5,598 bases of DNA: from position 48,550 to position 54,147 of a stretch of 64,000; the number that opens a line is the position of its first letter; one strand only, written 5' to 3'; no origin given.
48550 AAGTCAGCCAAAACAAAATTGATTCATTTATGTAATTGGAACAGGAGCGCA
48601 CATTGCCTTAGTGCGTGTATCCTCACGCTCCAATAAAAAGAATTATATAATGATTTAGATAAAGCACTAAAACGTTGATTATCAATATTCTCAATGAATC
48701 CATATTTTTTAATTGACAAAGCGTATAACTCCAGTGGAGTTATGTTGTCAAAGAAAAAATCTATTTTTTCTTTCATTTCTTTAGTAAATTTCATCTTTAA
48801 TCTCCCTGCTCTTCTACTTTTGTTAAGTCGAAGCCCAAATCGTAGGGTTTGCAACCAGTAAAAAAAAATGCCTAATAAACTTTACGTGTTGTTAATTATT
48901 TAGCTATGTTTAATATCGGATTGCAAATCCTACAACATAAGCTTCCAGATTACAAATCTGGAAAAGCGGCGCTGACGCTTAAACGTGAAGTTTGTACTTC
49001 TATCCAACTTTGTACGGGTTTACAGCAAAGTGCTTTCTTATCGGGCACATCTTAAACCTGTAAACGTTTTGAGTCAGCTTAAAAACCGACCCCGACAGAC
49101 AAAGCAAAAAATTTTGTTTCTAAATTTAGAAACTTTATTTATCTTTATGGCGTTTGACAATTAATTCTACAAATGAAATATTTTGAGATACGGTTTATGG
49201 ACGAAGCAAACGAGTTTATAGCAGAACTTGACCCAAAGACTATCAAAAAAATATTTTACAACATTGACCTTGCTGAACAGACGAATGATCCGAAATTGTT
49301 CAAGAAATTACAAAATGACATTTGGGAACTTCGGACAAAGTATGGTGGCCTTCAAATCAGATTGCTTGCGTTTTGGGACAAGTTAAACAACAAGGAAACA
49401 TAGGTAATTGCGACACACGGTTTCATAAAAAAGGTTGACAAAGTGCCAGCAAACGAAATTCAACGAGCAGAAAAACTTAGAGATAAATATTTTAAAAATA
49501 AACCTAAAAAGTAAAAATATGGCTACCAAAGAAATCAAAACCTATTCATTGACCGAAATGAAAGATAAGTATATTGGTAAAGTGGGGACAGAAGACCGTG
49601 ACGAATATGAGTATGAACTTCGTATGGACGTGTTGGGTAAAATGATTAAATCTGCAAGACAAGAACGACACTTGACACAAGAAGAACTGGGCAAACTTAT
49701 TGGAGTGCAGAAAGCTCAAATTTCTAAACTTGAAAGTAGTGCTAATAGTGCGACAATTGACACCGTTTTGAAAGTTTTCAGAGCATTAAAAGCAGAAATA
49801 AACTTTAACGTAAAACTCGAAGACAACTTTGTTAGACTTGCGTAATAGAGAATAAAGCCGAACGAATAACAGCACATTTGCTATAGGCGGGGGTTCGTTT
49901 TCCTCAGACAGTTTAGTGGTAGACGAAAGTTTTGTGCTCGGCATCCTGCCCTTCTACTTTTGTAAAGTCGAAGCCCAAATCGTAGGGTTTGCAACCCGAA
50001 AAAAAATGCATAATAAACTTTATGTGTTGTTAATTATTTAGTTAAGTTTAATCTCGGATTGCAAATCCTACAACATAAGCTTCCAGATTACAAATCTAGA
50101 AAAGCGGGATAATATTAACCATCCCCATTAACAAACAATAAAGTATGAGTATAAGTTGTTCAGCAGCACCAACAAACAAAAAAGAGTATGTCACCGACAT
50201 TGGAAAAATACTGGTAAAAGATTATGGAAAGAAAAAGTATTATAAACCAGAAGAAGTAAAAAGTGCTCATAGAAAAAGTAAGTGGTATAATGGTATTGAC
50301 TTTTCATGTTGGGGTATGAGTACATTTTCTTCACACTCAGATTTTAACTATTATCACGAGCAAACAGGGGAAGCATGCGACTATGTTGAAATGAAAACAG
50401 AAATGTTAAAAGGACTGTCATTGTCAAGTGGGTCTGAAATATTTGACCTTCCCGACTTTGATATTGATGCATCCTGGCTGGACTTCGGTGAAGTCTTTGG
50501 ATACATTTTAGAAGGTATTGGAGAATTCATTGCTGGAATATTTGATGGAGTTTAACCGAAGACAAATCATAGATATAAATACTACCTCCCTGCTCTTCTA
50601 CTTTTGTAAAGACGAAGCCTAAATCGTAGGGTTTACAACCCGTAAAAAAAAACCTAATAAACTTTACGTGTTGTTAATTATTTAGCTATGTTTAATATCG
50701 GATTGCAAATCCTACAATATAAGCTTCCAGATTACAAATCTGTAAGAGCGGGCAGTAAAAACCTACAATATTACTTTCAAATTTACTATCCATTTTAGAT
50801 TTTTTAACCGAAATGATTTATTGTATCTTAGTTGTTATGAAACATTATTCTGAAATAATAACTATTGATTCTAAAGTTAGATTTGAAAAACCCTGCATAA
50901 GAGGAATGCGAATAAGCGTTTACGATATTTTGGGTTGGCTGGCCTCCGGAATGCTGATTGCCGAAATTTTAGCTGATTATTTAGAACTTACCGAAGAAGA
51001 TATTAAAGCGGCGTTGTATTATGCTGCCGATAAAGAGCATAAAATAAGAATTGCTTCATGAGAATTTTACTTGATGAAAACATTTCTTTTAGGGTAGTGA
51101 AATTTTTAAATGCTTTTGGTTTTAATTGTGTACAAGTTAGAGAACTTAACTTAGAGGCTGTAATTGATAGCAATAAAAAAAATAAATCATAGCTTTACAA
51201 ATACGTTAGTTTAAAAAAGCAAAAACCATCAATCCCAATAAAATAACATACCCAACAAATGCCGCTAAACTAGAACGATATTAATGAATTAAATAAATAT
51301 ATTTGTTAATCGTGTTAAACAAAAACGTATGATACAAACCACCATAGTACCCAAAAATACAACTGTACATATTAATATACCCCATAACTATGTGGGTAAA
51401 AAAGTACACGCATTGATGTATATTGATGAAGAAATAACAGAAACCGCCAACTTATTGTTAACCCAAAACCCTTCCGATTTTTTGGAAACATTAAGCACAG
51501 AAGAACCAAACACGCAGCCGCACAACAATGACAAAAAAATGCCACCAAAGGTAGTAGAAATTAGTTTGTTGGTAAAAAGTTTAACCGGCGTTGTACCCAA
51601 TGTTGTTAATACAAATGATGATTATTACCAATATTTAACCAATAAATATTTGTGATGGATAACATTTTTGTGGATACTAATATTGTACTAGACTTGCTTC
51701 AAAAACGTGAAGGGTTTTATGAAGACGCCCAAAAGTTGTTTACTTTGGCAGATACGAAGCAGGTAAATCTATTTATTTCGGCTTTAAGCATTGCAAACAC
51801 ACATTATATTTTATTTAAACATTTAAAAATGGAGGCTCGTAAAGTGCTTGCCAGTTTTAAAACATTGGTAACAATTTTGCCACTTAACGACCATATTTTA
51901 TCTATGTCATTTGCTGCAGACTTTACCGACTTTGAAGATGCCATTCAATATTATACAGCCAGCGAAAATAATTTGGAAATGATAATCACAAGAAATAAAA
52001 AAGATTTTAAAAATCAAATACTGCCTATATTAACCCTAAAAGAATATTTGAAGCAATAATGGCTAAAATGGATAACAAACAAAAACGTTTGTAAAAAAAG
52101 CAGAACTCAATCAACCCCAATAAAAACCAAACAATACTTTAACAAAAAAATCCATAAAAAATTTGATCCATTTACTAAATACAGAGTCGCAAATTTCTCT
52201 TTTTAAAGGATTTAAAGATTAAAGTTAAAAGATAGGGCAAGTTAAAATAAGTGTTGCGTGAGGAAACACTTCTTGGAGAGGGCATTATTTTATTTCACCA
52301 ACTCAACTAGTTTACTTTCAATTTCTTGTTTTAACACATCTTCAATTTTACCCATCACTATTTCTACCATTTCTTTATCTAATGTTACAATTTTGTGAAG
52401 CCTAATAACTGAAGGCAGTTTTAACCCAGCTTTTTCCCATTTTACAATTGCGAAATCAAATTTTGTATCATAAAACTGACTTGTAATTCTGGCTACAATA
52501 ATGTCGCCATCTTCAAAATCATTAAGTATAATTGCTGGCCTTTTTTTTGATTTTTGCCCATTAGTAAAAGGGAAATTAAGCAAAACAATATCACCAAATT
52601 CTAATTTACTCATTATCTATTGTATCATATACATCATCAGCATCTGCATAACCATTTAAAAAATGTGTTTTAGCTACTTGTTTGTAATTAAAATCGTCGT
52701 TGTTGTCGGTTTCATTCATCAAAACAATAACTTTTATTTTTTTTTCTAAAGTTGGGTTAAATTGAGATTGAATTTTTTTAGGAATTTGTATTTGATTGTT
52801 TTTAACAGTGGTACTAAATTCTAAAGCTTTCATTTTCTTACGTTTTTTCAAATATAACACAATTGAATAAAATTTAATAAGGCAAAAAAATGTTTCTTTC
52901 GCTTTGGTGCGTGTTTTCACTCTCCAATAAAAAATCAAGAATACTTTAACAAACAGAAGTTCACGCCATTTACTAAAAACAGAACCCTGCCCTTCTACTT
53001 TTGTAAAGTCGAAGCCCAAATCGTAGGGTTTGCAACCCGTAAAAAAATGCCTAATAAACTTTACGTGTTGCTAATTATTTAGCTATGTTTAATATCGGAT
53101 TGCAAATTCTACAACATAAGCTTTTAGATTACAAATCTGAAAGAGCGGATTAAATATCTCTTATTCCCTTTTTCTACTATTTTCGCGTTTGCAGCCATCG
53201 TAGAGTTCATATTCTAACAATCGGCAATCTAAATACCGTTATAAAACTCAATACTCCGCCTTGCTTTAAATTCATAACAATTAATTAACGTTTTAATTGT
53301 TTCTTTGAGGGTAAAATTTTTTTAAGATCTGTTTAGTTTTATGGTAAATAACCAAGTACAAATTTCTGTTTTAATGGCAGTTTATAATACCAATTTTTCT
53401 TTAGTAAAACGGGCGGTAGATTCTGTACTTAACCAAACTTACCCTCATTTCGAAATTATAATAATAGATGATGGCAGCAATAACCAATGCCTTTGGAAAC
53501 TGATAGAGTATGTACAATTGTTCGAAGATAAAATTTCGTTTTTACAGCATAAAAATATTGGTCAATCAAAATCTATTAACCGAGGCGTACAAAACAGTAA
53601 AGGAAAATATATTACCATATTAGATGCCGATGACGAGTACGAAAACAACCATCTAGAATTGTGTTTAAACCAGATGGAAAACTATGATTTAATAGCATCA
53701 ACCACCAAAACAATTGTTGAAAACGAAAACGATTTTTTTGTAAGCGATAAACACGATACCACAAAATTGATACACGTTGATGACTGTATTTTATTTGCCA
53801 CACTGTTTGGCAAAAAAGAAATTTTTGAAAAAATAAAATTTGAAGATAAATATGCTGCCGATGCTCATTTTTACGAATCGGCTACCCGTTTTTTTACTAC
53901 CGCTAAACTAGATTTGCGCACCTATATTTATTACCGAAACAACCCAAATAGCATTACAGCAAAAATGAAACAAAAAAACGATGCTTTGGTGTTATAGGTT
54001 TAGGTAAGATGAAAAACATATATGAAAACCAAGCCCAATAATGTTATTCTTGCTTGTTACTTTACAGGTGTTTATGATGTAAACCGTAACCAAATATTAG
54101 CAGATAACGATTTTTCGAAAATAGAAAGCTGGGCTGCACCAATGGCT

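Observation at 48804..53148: Four same-orientation 165-bp foldable repeats divide a toxin-antitoxin-rich region into cassettes (integron/CALIN-like architecture without a recognisable integrase)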

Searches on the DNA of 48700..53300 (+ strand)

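Call 22: search_rna_families(source=window, start=48700, end=53300, threshold=evalue, max_evalue=5)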
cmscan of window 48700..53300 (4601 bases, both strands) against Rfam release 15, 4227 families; matches with E-value up to 5: 6.
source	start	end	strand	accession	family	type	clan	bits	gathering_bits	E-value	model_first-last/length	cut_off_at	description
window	49968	50085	-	RF04145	MIR8706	Gene; miRNA;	-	30.8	95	0.0042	1-101/101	no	MIR8706 microRNA precursor family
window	49962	50091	-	RF03940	MIR9563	Gene; miRNA;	-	28.1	90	0.026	1-127/127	no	MIR9563 microRNA precursor family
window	51844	51919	-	RF01611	ceN108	Gene; snRNA; snoRNA; CD-box;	-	23.5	50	0.1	1-70/70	no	Caenorhabditis snoRNA ceN108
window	48836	48939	-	RF03284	mir-4637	Gene; miRNA;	-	22.2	89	0.74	1-84/84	no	mir-4637 microRNA precursor family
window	48748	48778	-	RF04352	Plastid-psbA-4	Cis-reg;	CL00153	21.9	56.8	2.6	1-61/61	no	Plastid-psbA-4 3UTR RNA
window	52238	52338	+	RF03896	MIR2275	Gene; miRNA;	-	21.5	60.5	1.7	1-95/95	no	MIR2275 microRNA precursor family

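Call 56: search_dna_similar(query=window:49945-50110:+, collection=plasmids, mode=distant, max_evalue=0.001)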
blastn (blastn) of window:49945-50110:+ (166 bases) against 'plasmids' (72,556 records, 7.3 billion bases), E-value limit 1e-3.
No match.

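Call 57: search_dna_similar(query=window:49945-50110:+, collection=phages, mode=distant, max_evalue=0.001)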
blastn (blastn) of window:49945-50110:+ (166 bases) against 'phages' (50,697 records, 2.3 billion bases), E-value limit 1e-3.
No match.

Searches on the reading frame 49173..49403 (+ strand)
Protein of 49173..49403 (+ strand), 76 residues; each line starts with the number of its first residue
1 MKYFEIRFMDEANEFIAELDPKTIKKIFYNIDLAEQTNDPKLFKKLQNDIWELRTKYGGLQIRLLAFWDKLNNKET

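Call 15: search_protein_families(library=pfam, max_evalue=0.01, proteins=[window:49173-49403:+])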
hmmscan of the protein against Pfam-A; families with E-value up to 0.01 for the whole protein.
window:49173-49403:+ (76 aa): 1 family
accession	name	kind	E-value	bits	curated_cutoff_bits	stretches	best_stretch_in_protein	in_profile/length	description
PF05973.20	Gp49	-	5.8e-08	33.1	23.9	1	14-70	1-60/90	Phage derived protein Gp49-like (DUF891)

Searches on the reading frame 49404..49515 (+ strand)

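Call 16: search_protein_families(library=pfam, max_evalue=0.01, proteins=[window:49404-49515:+])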
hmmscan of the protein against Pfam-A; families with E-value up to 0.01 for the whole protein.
window:49404-49515:+ (36 aa): 1 family
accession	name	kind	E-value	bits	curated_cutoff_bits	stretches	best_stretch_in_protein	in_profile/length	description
PF05973.20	Gp49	-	0.00044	20.7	23.9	1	1-25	64-88/90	Phage derived protein Gp49-like (DUF891)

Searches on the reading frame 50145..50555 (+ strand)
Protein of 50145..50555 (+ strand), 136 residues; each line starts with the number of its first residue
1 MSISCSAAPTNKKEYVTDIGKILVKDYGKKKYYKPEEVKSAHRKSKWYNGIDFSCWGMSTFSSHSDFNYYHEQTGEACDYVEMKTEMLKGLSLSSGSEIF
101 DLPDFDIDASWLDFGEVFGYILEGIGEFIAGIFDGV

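Call 15: search_protein_families(library=pfam, max_evalue=0.01, proteins=[window:50145-50555:+])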
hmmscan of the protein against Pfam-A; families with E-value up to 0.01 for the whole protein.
window:50145-50555:+ (136 aa): 1 family
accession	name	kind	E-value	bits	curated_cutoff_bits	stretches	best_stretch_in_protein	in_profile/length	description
PF20196.3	DUF6559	-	0.0046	17.4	27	1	13-87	11-83/126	Family of unknown function (DUF6559)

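Call 58: find_homologous_proteins(query=window:50145-50555:+, max_evalue=0.001)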
Query window:50145-50555:+ (136 aa): 320 proteins with E <= 0.001 among 328 candidates; the best 120 are listed.
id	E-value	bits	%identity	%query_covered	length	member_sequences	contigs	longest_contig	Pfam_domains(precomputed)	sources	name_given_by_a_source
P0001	7.3e-88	310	100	100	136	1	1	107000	-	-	-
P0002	1.5e-76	273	85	100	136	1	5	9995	-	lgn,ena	-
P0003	5.2e-76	271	86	100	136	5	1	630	-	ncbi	-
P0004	1.9e-75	269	84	100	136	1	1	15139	-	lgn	-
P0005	7.0e-73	261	83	100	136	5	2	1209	-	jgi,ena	jgi:hypothetical protein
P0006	2.2e-71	256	80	100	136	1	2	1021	-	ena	-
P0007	1.0e-70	254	79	100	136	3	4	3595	-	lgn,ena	-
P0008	1.3e-70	254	78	100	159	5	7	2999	-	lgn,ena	-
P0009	1.5e-69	250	77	100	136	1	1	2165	-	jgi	jgi:hypothetical protein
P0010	3.8e-69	249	77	100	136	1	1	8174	-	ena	-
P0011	6.5e-68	245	79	100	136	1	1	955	-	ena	-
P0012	1.1e-67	244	74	100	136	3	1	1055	-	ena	-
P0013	2.9e-67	243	78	97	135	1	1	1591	-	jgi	jgi:hypothetical protein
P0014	1.0e-66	241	74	100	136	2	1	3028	-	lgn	-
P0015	1.3e-66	241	74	100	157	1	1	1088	-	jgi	jgi:hypothetical protein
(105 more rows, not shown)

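Call 59: find_encoding_contigs(protein=P0002, flank=6000, max_places=5)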
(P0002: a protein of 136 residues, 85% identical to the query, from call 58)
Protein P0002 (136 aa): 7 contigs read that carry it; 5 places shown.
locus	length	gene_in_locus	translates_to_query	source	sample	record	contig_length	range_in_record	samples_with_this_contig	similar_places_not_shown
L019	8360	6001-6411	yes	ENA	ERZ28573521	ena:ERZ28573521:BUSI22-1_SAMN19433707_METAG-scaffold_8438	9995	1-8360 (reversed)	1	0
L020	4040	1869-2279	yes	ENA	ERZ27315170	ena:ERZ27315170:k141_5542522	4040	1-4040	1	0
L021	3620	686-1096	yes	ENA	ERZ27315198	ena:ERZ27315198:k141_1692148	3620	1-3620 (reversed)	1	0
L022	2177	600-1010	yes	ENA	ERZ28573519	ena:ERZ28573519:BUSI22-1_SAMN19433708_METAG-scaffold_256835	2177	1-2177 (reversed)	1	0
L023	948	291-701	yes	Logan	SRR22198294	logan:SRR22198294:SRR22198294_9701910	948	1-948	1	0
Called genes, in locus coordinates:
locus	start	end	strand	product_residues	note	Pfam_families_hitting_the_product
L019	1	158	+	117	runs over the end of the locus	PF05635:23S_rRNA_IVP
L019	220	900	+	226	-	PF02508:Rnf-Nqr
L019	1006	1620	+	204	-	PF02508:Rnf-Nqr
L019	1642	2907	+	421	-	PF00111:Fer2, PF00970:FAD_binding_6 (weak), PF00175:NAD_binding_1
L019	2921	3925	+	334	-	PF02424:ApbE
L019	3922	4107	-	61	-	-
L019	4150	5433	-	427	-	PF03600:CitMHS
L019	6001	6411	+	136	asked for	-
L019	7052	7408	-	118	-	-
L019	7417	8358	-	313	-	?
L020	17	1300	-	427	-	PF03600:CitMHS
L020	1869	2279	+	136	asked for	-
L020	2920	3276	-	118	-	-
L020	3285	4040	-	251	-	?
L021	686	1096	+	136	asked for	-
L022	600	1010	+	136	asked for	-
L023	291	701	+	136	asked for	-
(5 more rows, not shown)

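Call 60: find_encoding_contigs(protein=P0004, flank=8000, max_places=3)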
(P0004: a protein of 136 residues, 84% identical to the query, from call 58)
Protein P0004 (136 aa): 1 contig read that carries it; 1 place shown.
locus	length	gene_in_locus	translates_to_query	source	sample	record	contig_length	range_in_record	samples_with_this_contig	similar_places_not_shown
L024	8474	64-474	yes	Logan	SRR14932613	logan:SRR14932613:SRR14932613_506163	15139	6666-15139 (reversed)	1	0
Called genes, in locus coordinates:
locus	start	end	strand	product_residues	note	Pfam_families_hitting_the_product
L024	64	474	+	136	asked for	-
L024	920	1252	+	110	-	PF03795:YCII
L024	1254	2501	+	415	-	PF04542:Sigma70_r2, PF08281:Sigma70_r4_2 (faint), PF20239:DUF6596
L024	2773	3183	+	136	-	-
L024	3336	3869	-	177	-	-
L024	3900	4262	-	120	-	PF08818:DUF1801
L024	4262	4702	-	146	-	PF06983:3-dmu-9_3-mt (weak)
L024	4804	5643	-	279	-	PF08327:AHSA1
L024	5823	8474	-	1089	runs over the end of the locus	PF13620:CarboxypepD_reg, PF13715:CarbopepD_reg_2, PF25183:OMP_b-brl_4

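Call 85: search_protein_families(library=padloc, max_evalue=0.001, proteins=[window:50145-50555:+])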
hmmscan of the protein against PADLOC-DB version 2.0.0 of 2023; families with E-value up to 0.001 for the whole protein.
window:50145-50555:+ (136 aa): 0 families

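Call 86: search_protein_families(library=ncbifam, max_evalue=0.001, proteins=[window:50145-50555:+])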
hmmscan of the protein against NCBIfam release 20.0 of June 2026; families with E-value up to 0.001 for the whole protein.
window:50145-50555:+ (136 aa): 0 families

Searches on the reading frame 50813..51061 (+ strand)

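Call 15: search_protein_families(library=pfam, max_evalue=0.01, proteins=[window:50813-51061:+])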
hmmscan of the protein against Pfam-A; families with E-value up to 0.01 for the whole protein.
window:50813-51061:+ (82 aa): 1 family
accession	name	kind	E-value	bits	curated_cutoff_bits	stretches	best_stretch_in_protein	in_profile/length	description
PF04255.20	DUF433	-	3.7e-22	78.3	23.6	1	16-71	1-56/56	Protein of unknown function (DUF433)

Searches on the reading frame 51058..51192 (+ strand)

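Call 15: search_protein_families(library=pfam, max_evalue=0.01, proteins=[window:51058-51192:+])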
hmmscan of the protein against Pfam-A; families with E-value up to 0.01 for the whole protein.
window:51058-51192:+ (44 aa): 1 family
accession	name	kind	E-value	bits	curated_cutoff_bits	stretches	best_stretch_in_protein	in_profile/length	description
PF18480.7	DUF5615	-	8.1e-09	35.8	23.8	1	1-38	1-38/110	Domain of unknown function (DUF5615)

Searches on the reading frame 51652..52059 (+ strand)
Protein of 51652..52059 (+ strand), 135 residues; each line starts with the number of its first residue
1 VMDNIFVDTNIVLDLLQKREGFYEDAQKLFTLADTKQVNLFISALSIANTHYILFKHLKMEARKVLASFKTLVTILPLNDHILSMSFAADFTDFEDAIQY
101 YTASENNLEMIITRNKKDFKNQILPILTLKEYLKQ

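Call 15: search_protein_families(library=pfam, max_evalue=0.01, proteins=[window:51652-52059:+])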
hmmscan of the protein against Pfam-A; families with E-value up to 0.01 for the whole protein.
window:51652-52059:+ (135 aa): 2 families
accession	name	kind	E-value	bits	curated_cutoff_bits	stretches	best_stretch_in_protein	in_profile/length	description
PF13470.12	PIN_3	-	7e-17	62.7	27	1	5-117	2-115/115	PIN domain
PF01850.27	PIN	-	1.8e-07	32.2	23.6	1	5-120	1-115/120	PIN domain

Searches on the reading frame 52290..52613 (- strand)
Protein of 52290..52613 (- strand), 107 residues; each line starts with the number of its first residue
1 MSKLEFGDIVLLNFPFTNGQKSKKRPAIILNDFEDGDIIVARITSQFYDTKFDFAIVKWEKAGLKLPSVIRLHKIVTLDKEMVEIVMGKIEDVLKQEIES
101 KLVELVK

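Call 16: search_protein_families(library=pfam, max_evalue=0.01, proteins=[window:52290-52613:-])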
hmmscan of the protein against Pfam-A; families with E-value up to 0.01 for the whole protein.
window:52290-52613:- (107 aa): 1 family
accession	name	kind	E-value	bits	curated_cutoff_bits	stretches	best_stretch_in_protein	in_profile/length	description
PF02452.23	PemK_toxin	-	1.8e-14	54.3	23.1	1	6-105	2-108/109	PemK-like, MazF-like toxin of type II toxin-antitoxin system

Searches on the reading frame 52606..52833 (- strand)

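Call 16: search_protein_families(library=pfam, max_evalue=0.01, proteins=[window:52606-52833:-])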
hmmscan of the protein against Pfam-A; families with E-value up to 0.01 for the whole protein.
window:52606-52833:- (75 aa): 0 families

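Call 86: search_protein_families(library=ncbifam, max_evalue=0.001, proteins=[window:52606-52833:-])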
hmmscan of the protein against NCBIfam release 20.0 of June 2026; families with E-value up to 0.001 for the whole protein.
window:52606-52833:- (75 aa): 1 family
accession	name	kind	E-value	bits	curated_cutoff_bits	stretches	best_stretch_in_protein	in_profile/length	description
NF050107.1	TA_RelN_antitoxin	domain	0.00027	21.5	70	1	1-65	1-63/79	type II toxin-antitoxin system RelN family antitoxin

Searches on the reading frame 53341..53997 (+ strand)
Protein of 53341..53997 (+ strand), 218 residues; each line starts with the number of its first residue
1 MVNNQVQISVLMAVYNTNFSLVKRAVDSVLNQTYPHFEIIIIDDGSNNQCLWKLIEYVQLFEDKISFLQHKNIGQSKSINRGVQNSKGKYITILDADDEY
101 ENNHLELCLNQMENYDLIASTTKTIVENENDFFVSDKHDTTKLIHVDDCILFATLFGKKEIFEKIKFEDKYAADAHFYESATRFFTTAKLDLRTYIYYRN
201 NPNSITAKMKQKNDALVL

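Call 16: search_protein_families(library=pfam, max_evalue=0.01, proteins=[window:53341-53997:+])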
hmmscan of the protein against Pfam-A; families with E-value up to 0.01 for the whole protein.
window:53341-53997:+ (218 aa): 3 families
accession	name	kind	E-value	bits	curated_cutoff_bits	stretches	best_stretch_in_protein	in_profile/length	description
PF00535.33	Glycos_transf_2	-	1.6e-27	96.9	23.3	1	9-134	1-125/168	Glycosyl transferase family 2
PF10111.15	Glyco_tranf_2_2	-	1.7e-07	31.4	27.3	1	27-127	17-121/276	Glycosyltransferase like family 2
PF13641.12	Glyco_tranf_2_3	-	2e-06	28.4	27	1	8-112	3-111/230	Glycosyltransferase like family 2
